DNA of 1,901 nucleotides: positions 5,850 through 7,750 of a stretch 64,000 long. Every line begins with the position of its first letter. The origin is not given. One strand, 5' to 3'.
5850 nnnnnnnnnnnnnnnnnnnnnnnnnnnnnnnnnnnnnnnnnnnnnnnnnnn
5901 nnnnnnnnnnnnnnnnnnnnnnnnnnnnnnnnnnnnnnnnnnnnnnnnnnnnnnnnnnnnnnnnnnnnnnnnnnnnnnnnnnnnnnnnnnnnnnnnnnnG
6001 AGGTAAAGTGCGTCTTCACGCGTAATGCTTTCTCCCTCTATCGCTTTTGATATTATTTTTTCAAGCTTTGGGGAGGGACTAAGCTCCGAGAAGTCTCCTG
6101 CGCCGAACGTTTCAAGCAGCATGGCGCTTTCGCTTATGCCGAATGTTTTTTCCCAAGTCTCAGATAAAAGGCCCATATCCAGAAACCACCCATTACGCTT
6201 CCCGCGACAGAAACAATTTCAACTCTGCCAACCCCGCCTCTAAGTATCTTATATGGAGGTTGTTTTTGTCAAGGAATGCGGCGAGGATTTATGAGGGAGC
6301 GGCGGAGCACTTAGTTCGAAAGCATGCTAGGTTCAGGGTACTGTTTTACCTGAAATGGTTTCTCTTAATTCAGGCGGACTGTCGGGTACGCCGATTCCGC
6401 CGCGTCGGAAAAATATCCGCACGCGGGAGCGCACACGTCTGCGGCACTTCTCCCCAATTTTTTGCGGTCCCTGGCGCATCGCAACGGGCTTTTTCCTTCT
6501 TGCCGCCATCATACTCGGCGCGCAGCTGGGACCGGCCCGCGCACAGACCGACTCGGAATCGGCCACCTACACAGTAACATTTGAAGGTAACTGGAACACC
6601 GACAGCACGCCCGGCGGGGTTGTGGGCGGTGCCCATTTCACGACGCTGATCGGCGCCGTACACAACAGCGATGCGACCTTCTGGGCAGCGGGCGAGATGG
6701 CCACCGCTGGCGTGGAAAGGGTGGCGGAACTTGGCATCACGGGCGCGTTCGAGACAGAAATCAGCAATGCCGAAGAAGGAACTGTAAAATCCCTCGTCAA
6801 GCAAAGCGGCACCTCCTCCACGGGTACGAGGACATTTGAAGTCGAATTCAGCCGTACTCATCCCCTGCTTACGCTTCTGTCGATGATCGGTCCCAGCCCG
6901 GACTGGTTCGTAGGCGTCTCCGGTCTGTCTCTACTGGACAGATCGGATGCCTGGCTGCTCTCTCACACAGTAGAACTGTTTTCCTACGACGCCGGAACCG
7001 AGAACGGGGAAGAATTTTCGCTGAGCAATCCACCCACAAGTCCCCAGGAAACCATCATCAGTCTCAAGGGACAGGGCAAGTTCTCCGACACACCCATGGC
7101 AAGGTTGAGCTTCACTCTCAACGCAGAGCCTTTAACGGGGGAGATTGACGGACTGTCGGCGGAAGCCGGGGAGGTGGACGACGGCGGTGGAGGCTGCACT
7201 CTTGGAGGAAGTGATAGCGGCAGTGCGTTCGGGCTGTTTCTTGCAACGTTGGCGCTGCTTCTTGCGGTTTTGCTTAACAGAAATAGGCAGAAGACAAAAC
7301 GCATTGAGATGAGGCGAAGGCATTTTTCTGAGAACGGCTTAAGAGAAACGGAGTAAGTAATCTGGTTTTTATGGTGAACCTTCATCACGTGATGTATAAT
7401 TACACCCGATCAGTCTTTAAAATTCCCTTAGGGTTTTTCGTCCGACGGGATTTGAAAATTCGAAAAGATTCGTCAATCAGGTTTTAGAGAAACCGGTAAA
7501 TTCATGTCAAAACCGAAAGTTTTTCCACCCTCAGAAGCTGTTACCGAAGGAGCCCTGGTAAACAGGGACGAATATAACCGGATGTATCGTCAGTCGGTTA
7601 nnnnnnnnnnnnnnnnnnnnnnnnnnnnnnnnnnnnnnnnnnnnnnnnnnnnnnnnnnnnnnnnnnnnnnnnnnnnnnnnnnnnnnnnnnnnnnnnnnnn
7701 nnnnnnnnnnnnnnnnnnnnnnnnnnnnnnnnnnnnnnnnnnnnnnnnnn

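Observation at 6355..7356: Secreted spondin-N domain protein with a GlyGly-CTERM-like or MYXO-CTERM-like sorting tail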

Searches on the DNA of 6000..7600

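Call 51: search_rna_families(source=window, start=6000, end=7600, threshold=evalue, max_evalue=1)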
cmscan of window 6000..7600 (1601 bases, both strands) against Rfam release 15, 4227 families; matches with E-value up to 1: 0.
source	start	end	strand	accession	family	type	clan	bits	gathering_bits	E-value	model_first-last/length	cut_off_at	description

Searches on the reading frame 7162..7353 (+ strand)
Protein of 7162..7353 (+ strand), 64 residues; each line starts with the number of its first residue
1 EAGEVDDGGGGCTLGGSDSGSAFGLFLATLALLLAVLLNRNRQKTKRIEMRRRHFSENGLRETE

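Call 49: search_protein_families(library=ncbifam, proteins=[window:7162-7353:+], max_evalue=10)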
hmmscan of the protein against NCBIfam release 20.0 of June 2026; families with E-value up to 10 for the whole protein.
seq(64 aa): 3 families
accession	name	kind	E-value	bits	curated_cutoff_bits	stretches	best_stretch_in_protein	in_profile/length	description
TIGR03901.2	MYXO-CTERM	domain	0.043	14.2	20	1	8-34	2-28/34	MYXO-CTERM sorting domain-containing protein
TIGR03141.1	cytochro_ccmD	equivalog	0.075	13.1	25.95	1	21-51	12-42/47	heme exporter protein CcmD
TIGR03778.1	VPDSG_CTERM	subfamily_domain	7.3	6.9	22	0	18-36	3-21/24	VPDSG-CTERM sorting domain-containing protein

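Call 63: search_protein_families(library=ncbifam, alignment_id=A5, max_evalue=10)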
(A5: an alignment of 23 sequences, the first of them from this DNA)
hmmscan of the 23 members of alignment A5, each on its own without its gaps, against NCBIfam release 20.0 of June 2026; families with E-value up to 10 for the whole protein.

A. member 1, seq(64 aa): 3 families
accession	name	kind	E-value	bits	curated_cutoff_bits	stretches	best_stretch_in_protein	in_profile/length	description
TIGR03901.2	MYXO-CTERM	domain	0.043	14.2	20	1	8-34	2-28/34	MYXO-CTERM sorting domain-containing protein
TIGR03141.1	cytochro_ccmD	equivalog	0.075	13.1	25.95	1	21-51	12-42/47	heme exporter protein CcmD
TIGR03778.1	VPDSG_CTERM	subfamily_domain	7.3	6.9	22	0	18-36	3-21/24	VPDSG-CTERM sorting domain-containing protein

B. families by the number of members that match (of 23 scanned): 6 families
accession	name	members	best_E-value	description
NF033191.4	JDVT-CTERM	7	0.049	JDVT-CTERM domain-containing protein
TIGR03901.2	MYXO-CTERM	4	0.00024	MYXO-CTERM sorting domain-containing protein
TIGR03141.1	cytochro_ccmD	2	0.038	heme exporter protein CcmD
NF009511.0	PRK12871.1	1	0.11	prenyltransferase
TIGR04155.1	cyano_PEP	1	0.26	PEP-CTERM sorting domain-containing protein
TIGR03778.1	VPDSG_CTERM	1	7.3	VPDSG-CTERM sorting domain-containing protein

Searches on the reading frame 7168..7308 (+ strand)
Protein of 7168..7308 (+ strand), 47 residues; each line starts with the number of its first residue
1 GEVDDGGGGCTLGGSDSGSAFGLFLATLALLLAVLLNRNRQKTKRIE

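Call 12: find_homologous_proteins(query=A1, max_evalue=1)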
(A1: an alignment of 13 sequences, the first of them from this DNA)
Query A1 (13 sequences) (47 aa, profile of the alignment): 6 proteins with E <= 1 among 8000 candidates.
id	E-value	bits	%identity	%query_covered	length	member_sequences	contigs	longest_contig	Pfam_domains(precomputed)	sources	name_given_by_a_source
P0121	6.1e-19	85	83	100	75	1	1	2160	-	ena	-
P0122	3.5e-15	73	58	70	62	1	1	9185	-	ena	-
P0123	2.6e-11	61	-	-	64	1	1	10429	-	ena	-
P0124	3.7e-6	44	60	60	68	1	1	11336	-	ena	-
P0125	8.0e-6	43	-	-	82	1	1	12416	PF01252.24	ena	-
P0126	1.1e-1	30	-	-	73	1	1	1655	-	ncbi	-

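Call 21: search_protein_representatives(alignment_id=A1)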
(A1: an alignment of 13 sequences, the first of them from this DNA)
Query: 13 sequences, 47 profile positions. Proteins with E-value up to 0.001 (for the whole library): 28; up to 1e-10: 12; up to 1e-30: 0. The best 28 are listed.
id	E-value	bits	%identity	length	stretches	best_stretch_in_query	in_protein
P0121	1.9e-19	85.3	-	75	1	1-46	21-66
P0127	7.1e-17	77.1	-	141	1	1-47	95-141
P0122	1.1e-15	73.3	-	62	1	3-47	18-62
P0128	1.8e-14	69.4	-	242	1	3-47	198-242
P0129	2.0e-14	69.2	-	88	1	3-46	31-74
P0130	4.6e-14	68.1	-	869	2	1-45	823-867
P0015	1.3e-13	66.7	-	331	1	3-47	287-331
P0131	1.4e-13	66.6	-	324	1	3-46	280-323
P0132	9.5e-13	63.9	-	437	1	3-42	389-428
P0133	2.5e-11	59.3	-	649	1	3-46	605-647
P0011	4.7e-11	58.5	-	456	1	4-47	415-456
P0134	7.8e-11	57.8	-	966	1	3-42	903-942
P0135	3.5e-10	55.7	-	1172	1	2-45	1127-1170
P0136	3.8e-10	55.5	-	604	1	3-47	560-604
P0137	2.0e-09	53.2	-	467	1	2-47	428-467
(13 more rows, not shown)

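Call 25: search_protein_families(library=ncbifam, alignment_id=A1, max_evalue=10)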
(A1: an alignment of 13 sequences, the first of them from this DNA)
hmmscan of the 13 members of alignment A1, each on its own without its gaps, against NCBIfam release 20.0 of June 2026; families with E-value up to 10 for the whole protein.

A. member 1, seq(47 aa): 3 families
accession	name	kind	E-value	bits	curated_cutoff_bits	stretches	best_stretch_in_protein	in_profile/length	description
TIGR03901.2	MYXO-CTERM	domain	0.014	15.8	20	1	6-32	2-28/34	MYXO-CTERM sorting domain-containing protein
TIGR03141.1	cytochro_ccmD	equivalog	0.1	12.7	25.95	1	19-46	12-39/47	heme exporter protein CcmD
TIGR03778.1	VPDSG_CTERM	subfamily_domain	6.2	7.1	22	0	16-34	3-21/24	VPDSG-CTERM sorting domain-containing protein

B. families by the number of members that match (of 13 scanned): 8 families
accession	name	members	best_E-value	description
TIGR03901.2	MYXO-CTERM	11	0.00012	MYXO-CTERM sorting domain-containing protein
TIGR03778.1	VPDSG_CTERM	5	0.004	VPDSG-CTERM sorting domain-containing protein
NF033191.4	JDVT-CTERM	5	0.015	JDVT-CTERM domain-containing protein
TIGR03141.1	cytochro_ccmD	3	0.038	heme exporter protein CcmD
NF058571.1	GVDTG_CTERM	3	0.16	GVDTG sorting domain-containing protein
NF045522.1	MXAN_2561_fam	2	1.2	MXAN_2561 family MXYO-CTERM-anchored protein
NF041589.1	PepG1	1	0.048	type I toxin-antitoxin system toxin PepG1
NF011278.0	PRK14685.1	1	0.081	hypothetical protein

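Call 30: find_related_loci(query=A1, collection=genome_contigs, flank=10000)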
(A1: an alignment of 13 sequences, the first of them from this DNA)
Query A1 (47 aa) in genome_contigs; peptide patterns used: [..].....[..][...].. (x = any residue, [..] = any of these).
257 stretches matched a pattern, but none encodes a relative of the query by tblastn (E <= 1e-3).

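Call 37: search_protein_families(library=pfam, alignment_id=A4, max_evalue=0.001)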
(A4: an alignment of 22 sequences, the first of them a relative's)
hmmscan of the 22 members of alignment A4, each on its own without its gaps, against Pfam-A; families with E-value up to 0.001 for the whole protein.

A. member 1, P0130 (869 aa): 5 families
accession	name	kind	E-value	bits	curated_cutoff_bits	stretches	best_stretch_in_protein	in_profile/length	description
PF13855.12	LRR_8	-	1.9e-35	120.8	27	3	245-303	3-61/61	Leucine rich repeat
PF12799.13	LRR_4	-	3.8e-15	56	27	1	244-282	2-42/44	Leucine Rich repeats (2 copies)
PF23598.1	LRR_14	-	2.7e-09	36.7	40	1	290-370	46-121/353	Leucine-rich repeat region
PF13306.12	LRR_5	-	3e-06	27.6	27.7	1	259-371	4-109/127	BspA type Leucine rich repeat region (6 copies)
PF00560.39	LRR_1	-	3.8e-05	23.4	20.6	0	340-362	1-23/23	Leucine Rich Repeat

B. families by the number of members that match (of 22 scanned): 24 families
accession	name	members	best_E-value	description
PF00041.27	fn3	8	5e-20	Fibronectin type III domain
PF06468.19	Spond_N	6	1.9e-39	Spondin_N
PF00028.23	Cadherin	5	1.5e-08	Cadherin domain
PF03160.20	Calx-beta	4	4.2e-15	Calx-beta domain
PF25059.1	FN3_DSCAM-DSCAML_C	3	3.2e-06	DSCAM/DSCAML C-terminal Fn3-like domain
PF13753.12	SWM_repeat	2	5.9e-54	Putative flagellar system-associated repeat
PF05345.18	He_PIG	2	6.7e-26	Putative Ig domain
PF16656.11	Pur_ac_phosph_N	2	1.6e-06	Purple acid Phosphatase, N-terminal domain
PF08269.17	dCache_2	2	0.00015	Cache domain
PF13855.12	LRR_8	1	1.9e-35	Leucine rich repeat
PF12799.13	LRR_4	1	3.8e-15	Leucine Rich repeats (2 copies)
PF23598.1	LRR_14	1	2.7e-09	Leucine-rich repeat region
PF23237.1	HYR_4C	1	5.5e-08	HYR-like domain with 4 cysteines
PF05887.16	Trypan_PARP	1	2.7e-07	Procyclic acidic repetitive protein (PARP)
PF17963.7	Big_9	1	2.7e-06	Bacterial Ig domain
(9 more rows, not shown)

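Call 70: find_encoding_contigs(protein=P0130, flank=10000, max_places=2)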
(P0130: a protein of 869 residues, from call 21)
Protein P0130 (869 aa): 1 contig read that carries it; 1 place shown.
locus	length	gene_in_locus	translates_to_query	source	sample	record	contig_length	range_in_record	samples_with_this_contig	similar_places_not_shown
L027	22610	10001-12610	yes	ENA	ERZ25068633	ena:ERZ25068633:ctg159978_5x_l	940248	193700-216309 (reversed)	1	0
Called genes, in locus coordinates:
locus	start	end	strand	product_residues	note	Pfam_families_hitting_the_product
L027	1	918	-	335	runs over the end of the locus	PF11104:PilM_2, PF14450:FtsA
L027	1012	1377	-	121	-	-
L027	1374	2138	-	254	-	-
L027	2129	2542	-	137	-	PF12844:HTH_19 (weak), PF13560:HTH_31, PF01381:HTH_3, PF13443:HTH_26 (faint)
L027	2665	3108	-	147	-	PF12098:DUF3574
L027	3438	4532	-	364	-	PF07642:BBP2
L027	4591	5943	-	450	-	PF00909:Ammonium_transp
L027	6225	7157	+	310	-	PF00551:Formyl_trans_N, PF02911:Formyl_trans_C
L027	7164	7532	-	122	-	-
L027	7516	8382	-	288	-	PF01513:NAD_kinase, PF20143:NAD_kinase_C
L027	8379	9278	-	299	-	PF03462:PCRF, PF00472:RF-1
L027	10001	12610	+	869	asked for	PF12799:LRR_4 (faint), PF13306:LRR_5 (faint), PF13855:LRR_8, PF23598:LRR_14 (faint), PF13855:LRR_8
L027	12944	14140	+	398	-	PF00266:Aminotran_5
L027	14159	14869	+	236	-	PF09365:DUF2461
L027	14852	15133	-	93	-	-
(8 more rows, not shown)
